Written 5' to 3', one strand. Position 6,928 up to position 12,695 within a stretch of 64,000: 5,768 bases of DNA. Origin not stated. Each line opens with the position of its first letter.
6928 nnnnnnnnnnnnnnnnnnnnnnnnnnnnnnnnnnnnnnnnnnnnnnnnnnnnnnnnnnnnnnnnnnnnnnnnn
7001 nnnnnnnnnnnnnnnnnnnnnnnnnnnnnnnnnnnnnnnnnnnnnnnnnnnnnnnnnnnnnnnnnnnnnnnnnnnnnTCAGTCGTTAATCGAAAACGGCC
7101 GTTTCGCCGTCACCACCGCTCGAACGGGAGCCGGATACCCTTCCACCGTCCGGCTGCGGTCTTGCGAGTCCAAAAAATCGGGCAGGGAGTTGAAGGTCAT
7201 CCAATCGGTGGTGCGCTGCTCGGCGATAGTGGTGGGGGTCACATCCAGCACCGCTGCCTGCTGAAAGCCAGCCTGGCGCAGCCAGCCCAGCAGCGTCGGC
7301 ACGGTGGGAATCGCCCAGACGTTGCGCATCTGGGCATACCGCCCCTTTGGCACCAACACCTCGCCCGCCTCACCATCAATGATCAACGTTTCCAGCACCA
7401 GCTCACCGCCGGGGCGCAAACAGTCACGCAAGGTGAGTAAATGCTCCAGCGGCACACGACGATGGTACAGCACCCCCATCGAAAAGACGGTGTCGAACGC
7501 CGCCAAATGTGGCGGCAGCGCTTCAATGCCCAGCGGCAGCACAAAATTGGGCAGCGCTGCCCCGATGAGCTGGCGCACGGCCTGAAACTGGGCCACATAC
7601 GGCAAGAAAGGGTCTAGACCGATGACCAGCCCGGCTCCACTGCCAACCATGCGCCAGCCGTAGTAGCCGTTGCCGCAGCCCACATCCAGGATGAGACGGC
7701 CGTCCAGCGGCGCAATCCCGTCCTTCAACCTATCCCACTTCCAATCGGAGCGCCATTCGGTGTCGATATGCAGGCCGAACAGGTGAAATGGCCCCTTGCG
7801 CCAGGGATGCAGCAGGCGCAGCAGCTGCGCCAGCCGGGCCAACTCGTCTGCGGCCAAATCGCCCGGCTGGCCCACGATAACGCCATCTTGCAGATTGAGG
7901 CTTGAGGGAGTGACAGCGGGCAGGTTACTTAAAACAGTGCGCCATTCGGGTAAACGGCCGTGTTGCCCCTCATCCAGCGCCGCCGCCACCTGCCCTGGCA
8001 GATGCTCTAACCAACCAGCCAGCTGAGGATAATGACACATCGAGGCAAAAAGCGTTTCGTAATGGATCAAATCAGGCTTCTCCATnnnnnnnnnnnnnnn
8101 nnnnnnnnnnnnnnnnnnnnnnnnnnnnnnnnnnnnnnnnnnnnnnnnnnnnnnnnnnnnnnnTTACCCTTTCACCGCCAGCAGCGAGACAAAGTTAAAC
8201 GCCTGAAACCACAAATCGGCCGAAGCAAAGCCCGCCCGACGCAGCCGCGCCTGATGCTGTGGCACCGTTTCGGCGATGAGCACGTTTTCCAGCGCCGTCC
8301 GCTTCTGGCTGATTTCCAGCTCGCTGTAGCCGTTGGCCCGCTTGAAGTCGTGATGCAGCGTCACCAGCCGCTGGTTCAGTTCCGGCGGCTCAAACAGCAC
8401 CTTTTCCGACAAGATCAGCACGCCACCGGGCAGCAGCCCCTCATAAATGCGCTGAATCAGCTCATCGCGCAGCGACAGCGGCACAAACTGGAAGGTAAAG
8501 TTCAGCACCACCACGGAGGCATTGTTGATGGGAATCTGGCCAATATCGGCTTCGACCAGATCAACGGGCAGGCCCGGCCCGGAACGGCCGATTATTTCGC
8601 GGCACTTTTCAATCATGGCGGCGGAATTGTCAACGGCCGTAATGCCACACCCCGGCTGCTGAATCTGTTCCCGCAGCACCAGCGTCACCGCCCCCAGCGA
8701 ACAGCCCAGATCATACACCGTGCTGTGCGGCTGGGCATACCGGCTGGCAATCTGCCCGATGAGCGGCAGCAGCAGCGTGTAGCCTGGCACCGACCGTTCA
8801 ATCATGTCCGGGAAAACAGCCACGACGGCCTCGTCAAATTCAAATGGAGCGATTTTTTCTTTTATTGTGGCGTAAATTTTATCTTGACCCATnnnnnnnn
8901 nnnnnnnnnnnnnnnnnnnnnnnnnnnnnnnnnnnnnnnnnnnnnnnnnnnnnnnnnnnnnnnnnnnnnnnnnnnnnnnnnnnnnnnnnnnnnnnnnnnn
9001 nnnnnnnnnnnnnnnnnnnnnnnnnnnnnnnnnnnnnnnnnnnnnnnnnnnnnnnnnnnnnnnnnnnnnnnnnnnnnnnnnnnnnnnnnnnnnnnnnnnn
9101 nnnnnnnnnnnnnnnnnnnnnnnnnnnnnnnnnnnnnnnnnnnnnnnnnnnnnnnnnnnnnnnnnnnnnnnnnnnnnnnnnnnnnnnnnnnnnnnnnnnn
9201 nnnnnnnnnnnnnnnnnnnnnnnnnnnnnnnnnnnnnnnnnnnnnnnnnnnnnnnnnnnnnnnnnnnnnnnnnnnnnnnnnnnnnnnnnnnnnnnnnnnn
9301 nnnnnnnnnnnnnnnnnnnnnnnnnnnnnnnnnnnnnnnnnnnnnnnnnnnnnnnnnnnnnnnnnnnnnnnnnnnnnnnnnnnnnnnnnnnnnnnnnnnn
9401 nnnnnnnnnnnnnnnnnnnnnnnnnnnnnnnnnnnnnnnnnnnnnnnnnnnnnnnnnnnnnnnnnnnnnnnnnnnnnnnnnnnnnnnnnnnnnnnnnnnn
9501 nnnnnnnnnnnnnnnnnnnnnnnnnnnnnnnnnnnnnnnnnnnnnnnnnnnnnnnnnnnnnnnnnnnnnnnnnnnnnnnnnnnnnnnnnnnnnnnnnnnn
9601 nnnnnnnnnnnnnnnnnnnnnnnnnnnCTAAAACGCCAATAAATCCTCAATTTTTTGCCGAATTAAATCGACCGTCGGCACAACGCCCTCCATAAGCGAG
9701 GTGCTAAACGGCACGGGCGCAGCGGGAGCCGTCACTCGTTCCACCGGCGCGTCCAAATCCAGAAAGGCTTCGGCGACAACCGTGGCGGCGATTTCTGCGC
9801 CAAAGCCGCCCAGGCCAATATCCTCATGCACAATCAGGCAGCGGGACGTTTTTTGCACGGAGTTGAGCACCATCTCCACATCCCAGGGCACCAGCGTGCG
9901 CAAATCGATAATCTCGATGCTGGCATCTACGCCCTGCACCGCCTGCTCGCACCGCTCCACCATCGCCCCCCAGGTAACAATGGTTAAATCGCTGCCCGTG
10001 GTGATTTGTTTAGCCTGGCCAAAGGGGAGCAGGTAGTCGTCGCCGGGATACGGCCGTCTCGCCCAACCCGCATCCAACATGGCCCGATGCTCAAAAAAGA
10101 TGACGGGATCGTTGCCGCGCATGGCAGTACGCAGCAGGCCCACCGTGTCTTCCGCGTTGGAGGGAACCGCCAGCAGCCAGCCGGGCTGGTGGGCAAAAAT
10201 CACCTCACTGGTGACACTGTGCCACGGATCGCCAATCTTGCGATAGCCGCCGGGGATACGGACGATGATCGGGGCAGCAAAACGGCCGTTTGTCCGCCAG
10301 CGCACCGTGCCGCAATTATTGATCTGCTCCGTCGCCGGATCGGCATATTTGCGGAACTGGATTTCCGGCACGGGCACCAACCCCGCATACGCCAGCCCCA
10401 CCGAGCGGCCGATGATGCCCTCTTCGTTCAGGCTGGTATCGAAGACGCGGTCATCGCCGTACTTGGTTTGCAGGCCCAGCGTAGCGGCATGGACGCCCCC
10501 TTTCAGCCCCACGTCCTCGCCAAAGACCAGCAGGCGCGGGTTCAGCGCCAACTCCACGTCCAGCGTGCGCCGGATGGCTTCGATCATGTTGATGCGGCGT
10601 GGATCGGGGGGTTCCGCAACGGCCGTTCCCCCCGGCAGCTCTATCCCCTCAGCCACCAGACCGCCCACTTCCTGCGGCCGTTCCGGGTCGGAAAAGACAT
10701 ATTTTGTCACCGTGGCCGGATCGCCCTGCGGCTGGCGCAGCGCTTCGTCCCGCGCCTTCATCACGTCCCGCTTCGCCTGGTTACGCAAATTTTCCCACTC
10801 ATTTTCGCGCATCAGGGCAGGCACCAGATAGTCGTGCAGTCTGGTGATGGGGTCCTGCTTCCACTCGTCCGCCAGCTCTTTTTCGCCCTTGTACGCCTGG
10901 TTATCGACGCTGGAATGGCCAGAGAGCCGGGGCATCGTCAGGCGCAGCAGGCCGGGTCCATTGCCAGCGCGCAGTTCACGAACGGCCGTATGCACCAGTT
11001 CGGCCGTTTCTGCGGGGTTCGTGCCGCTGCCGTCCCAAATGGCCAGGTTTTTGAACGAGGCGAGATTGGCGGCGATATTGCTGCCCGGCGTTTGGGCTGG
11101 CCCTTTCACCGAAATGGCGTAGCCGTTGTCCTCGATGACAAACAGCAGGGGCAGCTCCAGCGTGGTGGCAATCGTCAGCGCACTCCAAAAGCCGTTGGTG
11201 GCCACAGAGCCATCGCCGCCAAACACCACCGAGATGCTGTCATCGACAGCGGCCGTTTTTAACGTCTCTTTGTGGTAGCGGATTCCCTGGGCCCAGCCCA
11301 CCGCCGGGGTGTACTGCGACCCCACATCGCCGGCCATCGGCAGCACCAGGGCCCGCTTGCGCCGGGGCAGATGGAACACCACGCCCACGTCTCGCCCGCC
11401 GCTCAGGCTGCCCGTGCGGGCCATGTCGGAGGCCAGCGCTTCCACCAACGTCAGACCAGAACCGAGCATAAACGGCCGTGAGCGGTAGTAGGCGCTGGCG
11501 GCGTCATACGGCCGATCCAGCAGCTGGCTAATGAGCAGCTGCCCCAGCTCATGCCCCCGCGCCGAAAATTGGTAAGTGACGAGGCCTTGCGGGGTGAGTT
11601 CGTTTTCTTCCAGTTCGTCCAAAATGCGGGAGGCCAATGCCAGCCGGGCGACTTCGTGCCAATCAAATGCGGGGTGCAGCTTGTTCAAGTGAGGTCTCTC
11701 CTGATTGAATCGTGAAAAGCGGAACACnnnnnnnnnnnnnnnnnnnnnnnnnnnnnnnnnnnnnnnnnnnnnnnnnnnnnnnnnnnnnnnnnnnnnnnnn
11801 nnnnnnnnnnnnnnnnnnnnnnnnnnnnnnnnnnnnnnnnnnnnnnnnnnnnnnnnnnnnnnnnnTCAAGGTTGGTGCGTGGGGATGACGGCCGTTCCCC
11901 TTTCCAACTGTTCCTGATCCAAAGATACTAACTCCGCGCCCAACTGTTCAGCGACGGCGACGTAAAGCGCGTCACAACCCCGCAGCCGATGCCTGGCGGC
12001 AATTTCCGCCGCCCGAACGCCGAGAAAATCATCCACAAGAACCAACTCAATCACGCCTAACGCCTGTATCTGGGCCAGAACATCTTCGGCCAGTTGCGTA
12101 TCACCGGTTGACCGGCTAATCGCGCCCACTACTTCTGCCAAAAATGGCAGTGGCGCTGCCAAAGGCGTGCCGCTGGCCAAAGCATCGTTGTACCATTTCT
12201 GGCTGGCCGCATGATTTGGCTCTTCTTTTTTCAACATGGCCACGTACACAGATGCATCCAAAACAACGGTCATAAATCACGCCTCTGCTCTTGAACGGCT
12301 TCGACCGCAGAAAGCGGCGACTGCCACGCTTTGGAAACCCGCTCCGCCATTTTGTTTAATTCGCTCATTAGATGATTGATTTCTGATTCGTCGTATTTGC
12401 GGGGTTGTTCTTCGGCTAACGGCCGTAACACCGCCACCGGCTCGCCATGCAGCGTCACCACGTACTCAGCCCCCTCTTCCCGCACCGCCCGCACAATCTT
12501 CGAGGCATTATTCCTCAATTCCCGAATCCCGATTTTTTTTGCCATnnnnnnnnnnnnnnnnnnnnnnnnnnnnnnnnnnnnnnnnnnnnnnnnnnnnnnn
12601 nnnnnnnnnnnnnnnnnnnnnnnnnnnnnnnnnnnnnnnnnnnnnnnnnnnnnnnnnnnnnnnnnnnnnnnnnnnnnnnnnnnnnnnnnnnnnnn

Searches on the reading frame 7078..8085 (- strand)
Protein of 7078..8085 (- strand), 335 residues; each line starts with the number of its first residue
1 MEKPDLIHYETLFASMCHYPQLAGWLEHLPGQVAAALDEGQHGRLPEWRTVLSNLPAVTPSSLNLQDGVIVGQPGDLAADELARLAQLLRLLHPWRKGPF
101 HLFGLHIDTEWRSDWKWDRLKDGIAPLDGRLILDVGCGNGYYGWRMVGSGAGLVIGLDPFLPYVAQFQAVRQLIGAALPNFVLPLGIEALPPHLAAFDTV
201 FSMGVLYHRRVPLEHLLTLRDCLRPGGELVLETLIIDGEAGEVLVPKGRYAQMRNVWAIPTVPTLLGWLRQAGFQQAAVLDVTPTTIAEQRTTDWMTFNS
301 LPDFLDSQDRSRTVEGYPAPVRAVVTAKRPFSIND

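Call 7: search_protein_families(library=pfam, proteins=[window:7078-8085:-], max_evalue=0.001)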
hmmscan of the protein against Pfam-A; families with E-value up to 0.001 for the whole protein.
window:7078-8085:- (335 aa): 6 families
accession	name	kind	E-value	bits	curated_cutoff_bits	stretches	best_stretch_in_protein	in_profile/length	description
PF08003.17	Methyltransf_9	-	5.7e-129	430.1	23.8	1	20-328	8-314/315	Protein of unknown function (DUF1698)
PF13489.12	Methyltransf_23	-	3.2e-09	37.2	27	1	128-275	22-160/164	Methyltransferase domain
PF08242.18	Methyltransf_12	-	7.3e-08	33.5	30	1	133-229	1-98/98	Methyltransferase domain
PF13649.12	Methyltransf_25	-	1.5e-07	32.4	27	1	132-227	1-97/97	Methyltransferase domain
PF08241.18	Methyltransf_11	-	2.5e-07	31.6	21.2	1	133-231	1-95/95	Methyltransferase domain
PF13847.12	Methyltransf_31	-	4.9e-05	23.5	27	1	132-233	7-111/145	Methyltransferase domain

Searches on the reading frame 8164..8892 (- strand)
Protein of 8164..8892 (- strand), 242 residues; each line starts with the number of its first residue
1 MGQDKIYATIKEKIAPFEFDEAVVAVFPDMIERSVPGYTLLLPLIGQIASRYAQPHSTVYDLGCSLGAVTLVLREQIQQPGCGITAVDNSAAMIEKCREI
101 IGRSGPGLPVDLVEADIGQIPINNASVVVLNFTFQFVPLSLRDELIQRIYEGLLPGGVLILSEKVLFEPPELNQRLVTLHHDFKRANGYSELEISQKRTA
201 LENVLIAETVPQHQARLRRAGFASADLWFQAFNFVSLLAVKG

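Call 7: search_protein_families(library=pfam, proteins=[window:8164-8892:-], max_evalue=0.001)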
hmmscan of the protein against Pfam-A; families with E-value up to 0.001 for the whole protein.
window:8164-8892:- (242 aa): 5 families
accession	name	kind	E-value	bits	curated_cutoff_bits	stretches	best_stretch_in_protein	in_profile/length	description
PF13649.12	Methyltransf_25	-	3.7e-12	47.2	27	1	59-157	1-97/97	Methyltransferase domain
PF08241.18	Methyltransf_11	-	4.5e-10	40.5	21.2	1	61-161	2-95/95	Methyltransferase domain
PF08242.18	Methyltransf_12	-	2.8e-09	38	30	1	61-159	2-98/98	Methyltransferase domain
PF13847.12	Methyltransf_31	-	2.8e-08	34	27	1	55-165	3-113/145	Methyltransferase domain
PF01209.24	Ubie_methyltran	-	0.00035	20.4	20.1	1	55-164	47-154/233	ubiE/COQ5 methyltransferase family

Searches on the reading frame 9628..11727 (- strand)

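Call 7: search_protein_families(library=pfam, proteins=[window:9628-11727:-], max_evalue=0.001)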
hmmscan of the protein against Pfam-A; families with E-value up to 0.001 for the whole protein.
window:9628-11727:- (699 aa): 3 families
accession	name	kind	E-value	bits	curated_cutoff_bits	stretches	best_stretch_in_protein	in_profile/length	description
PF02779.29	Transket_pyr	-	1.4e-30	106.7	27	1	379-551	3-172/174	Transketolase, pyrimidine binding domain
PF02780.25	Transketolase_C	-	2e-30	105.7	25.9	1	570-687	1-122/124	Transketolase, C-terminal domain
PF00676.26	E1_dh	-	1.7e-29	103.2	22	1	31-336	5-298/300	Dehydrogenase E1 component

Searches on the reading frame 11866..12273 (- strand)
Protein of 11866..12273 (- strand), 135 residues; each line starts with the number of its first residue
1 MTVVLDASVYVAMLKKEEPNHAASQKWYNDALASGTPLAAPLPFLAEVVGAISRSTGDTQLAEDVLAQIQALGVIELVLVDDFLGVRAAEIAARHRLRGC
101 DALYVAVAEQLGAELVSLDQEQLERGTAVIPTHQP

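Call 10: search_protein_families(library=pfam, proteins=[window:11866-12273:-], max_evalue=0.001)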
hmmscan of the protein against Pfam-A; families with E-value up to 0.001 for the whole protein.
window:11866-12273:- (135 aa): 1 family
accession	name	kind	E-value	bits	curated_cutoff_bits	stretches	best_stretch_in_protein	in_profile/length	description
PF01850.27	PIN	-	2.5e-17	64.1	23.6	1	3-122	1-114/120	PIN domain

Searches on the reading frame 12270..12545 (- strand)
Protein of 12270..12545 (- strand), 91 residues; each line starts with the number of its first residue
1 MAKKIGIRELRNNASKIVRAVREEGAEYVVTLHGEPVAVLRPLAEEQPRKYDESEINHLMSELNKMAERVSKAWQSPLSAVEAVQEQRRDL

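Call 10: search_protein_families(library=pfam, proteins=[window:12270-12545:-], max_evalue=0.001)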
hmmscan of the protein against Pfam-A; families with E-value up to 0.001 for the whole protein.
window:12270-12545:- (91 aa): 1 family
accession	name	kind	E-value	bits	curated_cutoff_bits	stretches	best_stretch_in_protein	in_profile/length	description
PF02604.26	PhdYeFM_antitox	-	4.3e-12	46.1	29.8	1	3-74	2-70/74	Antitoxin Phd_YefM, type II toxin-antitoxin system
